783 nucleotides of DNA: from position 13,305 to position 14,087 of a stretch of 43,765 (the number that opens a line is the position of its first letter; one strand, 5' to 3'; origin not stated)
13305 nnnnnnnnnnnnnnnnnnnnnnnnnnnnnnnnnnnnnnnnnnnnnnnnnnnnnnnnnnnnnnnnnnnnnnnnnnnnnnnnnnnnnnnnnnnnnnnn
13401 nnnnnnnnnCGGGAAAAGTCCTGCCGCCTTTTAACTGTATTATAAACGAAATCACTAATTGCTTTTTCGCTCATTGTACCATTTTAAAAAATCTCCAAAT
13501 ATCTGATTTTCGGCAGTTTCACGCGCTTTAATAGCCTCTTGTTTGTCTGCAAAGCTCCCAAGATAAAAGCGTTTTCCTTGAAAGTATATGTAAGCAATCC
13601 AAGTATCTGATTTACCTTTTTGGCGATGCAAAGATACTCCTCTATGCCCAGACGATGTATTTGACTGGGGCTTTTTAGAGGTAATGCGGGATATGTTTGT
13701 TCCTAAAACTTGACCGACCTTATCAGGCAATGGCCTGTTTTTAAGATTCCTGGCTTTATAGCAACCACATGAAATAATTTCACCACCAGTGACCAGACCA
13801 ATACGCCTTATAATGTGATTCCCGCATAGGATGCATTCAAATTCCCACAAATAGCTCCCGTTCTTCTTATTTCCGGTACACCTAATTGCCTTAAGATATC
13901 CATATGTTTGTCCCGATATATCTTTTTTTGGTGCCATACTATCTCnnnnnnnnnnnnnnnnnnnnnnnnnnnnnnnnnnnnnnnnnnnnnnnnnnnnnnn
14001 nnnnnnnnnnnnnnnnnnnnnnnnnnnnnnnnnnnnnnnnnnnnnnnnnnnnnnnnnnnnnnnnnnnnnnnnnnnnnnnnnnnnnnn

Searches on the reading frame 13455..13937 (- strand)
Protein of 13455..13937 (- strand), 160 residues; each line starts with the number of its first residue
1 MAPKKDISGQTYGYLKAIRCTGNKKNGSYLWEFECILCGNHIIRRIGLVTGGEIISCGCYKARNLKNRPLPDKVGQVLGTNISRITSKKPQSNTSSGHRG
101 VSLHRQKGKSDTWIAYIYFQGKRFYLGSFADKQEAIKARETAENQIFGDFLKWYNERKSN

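Call 12: search_protein_families(library=pfam, proteins=[window:13455-13937:-], max_evalue=0.01)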
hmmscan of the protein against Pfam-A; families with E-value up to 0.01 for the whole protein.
window:13455-13937:- (160 aa): 1 family
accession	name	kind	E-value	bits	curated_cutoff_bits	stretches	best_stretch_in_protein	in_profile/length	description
PF00847.26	AP2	-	0.0013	19.5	33.3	0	96-138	1-43/54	AP2 domain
